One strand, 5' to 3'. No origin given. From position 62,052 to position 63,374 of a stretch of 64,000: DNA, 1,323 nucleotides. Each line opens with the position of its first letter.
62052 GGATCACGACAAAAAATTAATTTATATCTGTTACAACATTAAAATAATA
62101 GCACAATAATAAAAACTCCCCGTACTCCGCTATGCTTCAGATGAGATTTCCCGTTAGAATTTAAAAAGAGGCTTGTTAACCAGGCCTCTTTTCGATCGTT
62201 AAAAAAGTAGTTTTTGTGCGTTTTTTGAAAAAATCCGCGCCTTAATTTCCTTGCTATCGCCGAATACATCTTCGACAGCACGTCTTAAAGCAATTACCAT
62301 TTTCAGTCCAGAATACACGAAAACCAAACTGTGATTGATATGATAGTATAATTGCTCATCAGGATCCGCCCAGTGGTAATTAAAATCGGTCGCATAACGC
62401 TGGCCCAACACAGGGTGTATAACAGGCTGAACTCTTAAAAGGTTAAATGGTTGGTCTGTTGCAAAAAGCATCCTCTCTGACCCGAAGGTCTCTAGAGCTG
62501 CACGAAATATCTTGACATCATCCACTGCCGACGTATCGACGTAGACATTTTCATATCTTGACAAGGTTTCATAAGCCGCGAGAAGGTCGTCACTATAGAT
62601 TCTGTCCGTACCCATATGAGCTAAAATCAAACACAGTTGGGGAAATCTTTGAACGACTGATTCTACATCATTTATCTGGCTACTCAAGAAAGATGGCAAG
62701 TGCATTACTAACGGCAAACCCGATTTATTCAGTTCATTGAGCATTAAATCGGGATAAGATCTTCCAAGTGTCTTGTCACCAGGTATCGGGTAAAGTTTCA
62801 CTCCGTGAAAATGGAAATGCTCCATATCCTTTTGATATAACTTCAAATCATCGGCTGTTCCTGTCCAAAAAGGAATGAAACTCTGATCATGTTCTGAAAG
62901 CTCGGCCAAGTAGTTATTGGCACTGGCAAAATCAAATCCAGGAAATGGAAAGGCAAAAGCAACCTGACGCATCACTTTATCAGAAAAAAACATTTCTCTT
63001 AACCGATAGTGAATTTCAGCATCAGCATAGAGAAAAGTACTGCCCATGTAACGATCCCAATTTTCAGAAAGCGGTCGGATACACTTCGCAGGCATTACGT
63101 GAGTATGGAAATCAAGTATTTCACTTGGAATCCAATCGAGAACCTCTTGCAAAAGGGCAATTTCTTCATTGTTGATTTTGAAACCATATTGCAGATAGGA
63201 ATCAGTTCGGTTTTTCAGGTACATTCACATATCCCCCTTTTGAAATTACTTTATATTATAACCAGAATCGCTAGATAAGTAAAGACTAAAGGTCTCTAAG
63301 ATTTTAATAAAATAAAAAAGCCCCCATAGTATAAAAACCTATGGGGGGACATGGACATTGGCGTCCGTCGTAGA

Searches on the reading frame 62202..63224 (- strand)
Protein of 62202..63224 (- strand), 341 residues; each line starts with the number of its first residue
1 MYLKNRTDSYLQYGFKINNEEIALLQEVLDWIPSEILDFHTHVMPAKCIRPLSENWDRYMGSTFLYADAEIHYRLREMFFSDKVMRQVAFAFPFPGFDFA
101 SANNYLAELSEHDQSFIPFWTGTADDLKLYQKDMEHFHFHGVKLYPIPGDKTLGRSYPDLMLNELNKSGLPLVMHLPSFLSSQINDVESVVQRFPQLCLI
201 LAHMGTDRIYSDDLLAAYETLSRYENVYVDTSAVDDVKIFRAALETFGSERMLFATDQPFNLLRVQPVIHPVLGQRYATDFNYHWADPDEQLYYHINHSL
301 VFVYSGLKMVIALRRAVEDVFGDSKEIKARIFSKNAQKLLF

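Call 6: search_protein_families(library=ncbifam, proteins=[window:62202-63224:-], max_evalue=0.01)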
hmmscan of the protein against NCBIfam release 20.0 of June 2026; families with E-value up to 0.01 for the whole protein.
window:62202-63224:- (341 aa): 0 families

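Call 7: search_protein_families(library=pfam, proteins=[window:62202-63224:-], max_evalue=0.01)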
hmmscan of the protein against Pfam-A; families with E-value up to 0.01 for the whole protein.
window:62202-63224:- (341 aa): 1 family
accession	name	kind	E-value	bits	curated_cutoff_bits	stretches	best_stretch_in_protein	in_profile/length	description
PF04909.20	Amidohydro_2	-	5.3e-24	85.9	26.4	1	38-340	2-287/289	Amidohydrolase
